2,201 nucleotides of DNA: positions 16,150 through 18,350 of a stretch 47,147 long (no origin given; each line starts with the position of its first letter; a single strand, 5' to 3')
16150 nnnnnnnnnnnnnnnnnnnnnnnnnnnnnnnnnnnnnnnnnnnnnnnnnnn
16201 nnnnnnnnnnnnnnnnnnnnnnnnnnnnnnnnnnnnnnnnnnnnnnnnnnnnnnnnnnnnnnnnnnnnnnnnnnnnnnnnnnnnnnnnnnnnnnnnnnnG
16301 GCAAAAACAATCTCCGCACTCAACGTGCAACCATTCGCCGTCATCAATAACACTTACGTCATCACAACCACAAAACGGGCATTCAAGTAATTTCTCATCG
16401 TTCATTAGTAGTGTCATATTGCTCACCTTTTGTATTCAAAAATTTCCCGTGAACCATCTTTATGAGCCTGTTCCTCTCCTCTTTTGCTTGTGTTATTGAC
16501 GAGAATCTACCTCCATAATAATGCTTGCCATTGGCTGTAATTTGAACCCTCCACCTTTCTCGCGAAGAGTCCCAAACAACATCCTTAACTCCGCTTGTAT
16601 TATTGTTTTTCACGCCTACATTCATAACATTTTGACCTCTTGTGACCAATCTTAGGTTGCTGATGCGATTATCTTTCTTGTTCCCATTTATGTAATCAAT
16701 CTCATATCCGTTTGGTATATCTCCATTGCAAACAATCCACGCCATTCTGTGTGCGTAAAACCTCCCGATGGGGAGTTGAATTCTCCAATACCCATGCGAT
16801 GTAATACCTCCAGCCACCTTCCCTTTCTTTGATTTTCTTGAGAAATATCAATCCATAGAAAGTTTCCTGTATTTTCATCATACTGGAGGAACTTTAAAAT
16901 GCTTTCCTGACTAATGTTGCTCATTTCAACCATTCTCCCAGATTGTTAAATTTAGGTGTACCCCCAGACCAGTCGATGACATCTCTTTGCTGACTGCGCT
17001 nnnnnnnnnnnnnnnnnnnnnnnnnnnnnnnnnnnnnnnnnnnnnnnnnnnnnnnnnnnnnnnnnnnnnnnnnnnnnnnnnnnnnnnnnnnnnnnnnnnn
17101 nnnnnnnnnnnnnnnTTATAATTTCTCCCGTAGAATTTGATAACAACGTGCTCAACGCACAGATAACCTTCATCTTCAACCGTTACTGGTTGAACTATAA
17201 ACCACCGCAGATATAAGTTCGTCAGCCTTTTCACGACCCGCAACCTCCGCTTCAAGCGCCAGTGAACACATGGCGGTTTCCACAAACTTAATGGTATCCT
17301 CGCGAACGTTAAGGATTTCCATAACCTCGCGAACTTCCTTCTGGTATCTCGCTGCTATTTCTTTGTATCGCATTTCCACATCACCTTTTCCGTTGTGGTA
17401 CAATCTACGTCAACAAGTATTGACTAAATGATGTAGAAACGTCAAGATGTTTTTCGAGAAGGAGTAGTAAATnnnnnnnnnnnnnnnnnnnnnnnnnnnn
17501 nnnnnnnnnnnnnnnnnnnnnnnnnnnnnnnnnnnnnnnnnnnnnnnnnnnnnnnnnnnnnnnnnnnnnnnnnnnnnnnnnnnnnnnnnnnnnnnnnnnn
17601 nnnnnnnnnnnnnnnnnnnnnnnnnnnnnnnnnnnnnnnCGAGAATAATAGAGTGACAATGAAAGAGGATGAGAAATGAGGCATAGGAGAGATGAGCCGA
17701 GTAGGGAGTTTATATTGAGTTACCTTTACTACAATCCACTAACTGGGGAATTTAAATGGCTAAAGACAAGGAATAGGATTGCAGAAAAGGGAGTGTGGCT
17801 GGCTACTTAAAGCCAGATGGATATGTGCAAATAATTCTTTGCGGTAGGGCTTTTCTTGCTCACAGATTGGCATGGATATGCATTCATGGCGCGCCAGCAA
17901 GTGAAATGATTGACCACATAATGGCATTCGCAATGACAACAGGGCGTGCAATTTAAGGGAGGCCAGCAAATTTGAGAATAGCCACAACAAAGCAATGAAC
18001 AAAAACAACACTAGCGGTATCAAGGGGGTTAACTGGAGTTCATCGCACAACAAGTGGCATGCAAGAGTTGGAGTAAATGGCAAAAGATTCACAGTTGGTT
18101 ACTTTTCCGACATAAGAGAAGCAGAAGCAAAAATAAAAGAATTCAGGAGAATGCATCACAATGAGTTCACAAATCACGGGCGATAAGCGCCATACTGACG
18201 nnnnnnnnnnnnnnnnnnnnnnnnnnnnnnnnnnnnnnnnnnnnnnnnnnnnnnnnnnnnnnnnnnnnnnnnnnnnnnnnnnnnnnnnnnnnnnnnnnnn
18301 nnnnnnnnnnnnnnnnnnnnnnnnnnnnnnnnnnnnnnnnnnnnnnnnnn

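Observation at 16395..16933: Second HNH-AP2 homing endonuclease gene, minus strand, also frameshifted at a short A-run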

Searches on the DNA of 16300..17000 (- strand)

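Call 3: search_dna_similar(query=window:16300-17000:-, collection=phages, mode=near, max_rows=40)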
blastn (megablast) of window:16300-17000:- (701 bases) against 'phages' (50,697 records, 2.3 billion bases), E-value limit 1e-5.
Records with a match: 2; places in all: 2; records where one place covers at least 80% of the query: 1.
Best place of each record, by identity: >=99% 1; 90-95% 1.
By first word of the organism name: Escherichia 1; Salmonella 1.
By host as written in the record: Escherichia coli 1; Salmonella sp. 1.
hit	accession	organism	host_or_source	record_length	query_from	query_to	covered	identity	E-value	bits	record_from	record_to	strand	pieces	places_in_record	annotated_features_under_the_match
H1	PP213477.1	Escherichia phage vB_Eco_ZCEC08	Escherichia coli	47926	1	701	100%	99.6%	0e+0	1279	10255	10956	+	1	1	HNH homing endonuclease | hypothetical protein (x2)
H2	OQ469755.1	Salmonella phage vB_SenS_ST1UNAM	Salmonella sp.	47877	1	80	11%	92.5%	2e-23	115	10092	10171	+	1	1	hypothetical protein | putative restriction alleviation protein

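Call 5: get_annotated_region(hit=H1, flank=3000)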
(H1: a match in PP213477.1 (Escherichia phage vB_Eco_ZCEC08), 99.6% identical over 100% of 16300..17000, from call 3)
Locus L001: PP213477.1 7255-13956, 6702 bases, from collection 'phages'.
description: Escherichia phage vB_Eco_ZCEC08, complete genome.
organism: Escherichia phage vB_Eco_ZCEC08 (NCBI taxid 3117423)
taxonomy: Viruses; Duplodnaviria; Heunggongvirae; Uroviricota; Caudoviricetes
host: Escherichia coli; source: sewage sample; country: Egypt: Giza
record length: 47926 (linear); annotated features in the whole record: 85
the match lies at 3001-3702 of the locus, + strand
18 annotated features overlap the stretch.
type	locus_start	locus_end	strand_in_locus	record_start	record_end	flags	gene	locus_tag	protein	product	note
CDS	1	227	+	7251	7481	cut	-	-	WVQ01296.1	holin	-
CDS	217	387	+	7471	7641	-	-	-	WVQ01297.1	hypothetical protein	-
CDS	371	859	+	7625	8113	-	-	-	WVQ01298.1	lysin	-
CDS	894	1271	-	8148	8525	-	-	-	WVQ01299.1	hypothetical protein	-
CDS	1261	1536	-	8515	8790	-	-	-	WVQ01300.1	hypothetical protein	-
CDS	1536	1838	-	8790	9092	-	-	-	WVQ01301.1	hypothetical protein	-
CDS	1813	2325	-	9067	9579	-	-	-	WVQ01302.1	HNH homing endonuclease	-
CDS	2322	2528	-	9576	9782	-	-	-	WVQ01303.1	hypothetical protein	-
CDS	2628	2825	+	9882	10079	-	-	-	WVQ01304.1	hypothetical protein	-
CDS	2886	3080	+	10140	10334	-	-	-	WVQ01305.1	hypothetical protein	-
CDS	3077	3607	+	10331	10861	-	-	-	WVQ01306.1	HNH homing endonuclease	-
CDS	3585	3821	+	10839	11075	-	-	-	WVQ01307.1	hypothetical protein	-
CDS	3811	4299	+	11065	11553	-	-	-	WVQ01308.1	hypothetical protein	-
CDS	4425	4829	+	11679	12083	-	-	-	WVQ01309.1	hypothetical protein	-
CDS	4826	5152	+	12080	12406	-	-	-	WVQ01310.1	hypothetical protein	-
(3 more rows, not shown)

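Call 9: get_annotated_region(hit=H2, flank=3000)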
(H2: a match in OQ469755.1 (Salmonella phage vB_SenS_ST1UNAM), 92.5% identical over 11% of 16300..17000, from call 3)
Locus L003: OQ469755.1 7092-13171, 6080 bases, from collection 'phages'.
description: Salmonella phage vB_SenS_ST1UNAM, complete genome.
organism: Salmonella phage vB_SenS_ST1UNAM (NCBI taxid 3032359)
taxonomy: Viruses; Duplodnaviria; Heunggongvirae; Uroviricota; Caudoviricetes
host: Salmonella sp.; source: sewage; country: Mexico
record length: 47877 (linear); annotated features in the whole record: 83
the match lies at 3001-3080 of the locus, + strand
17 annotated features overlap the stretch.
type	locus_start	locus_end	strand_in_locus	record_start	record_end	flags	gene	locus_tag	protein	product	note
CDS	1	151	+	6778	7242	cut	-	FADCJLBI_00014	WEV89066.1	lysozyme-like superfamily protein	-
CDS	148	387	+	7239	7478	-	-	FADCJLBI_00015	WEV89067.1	holin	-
CDS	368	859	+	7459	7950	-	-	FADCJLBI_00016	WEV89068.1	spanin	-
CDS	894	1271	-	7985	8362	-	-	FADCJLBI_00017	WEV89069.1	hypothetical protein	-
CDS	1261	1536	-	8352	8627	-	-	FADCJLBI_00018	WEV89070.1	hypothetical protein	-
CDS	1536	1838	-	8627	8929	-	-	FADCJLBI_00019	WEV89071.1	hypothetical protein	-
CDS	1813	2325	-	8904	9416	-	-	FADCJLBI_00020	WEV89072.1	zinc-binding loop region of homing endonuclease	-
CDS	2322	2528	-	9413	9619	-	-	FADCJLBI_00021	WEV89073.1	hypothetical protein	-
CDS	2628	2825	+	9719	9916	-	-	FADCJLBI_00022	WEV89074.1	hypothetical protein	-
CDS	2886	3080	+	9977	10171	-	-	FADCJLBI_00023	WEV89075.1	hypothetical protein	-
CDS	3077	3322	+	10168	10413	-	-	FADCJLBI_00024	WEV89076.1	putative restriction alleviation protein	-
CDS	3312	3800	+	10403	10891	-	-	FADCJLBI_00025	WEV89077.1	transcription factor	-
CDS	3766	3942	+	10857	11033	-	-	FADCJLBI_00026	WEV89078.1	hypothetical protein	-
CDS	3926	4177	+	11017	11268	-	-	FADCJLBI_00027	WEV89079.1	hypothetical protein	-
CDS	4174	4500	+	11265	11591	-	-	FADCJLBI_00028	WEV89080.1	hypothetical protein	-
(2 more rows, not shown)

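Call 24: search_dna_similar(query=window:16395-16930:-, collection=phages, mode=distant, max_rows=40)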
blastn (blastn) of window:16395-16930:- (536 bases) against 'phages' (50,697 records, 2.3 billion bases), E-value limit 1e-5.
Records with a match: 2; places in all: 2; records where one place covers at least 80% of the query: 1.
Best place of each record, by identity: >=99% 1; 80-90% 1.
By first word of the organism name: Escherichia 1; Rhizobium 1.
By host as written in the record: Escherichia coli 1; Rhizobium etli Y1_10 1.
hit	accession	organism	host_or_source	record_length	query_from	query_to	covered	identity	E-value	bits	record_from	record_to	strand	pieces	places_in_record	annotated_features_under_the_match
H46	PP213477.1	Escherichia phage vB_Eco_ZCEC08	Escherichia coli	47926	1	536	100%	99.4%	0e+0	952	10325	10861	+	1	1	HNH homing endonuclease | hypothetical protein (x2)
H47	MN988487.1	Rhizobium phage RHph_Y1_10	Rhizobium etli Y1_10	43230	230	291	12%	83.9%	4e-9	68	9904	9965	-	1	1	HNH endonuclease protein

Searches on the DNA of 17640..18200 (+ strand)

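Call 23: search_dna_similar(query=window:17640-18200:+, collection=phages, mode=distant, max_rows=40)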
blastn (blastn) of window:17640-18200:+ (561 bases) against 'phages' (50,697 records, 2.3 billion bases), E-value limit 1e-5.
Records with a match: 3; places in all: 3; records where one place covers at least 80% of the query: 3.
Best place of each record, by identity: >=99% 2; 95-99% 1.
By first word of the organism name: Escherichia 2; Salmonella 1.
By host as written in the record: Escherichia coli 1; Salmonella sp. 1; - 1.
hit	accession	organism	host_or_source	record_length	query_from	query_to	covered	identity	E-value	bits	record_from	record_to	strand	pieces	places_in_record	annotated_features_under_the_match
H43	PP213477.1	Escherichia phage vB_Eco_ZCEC08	Escherichia coli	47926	1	561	100%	99.5%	0e+0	995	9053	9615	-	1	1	HNH homing endonuclease | hypothetical protein (x2)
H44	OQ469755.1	Salmonella phage vB_SenS_ST1UNAM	Salmonella sp.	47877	1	561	100%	99.3%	0e+0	991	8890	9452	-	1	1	zinc-binding loop region of homing endonuclease | hypothetical protein (x2)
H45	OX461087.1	Escherichia phage EcoIv28_Lewi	wastewater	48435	2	560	100%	97.0%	0e+0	929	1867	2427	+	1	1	record has no annotation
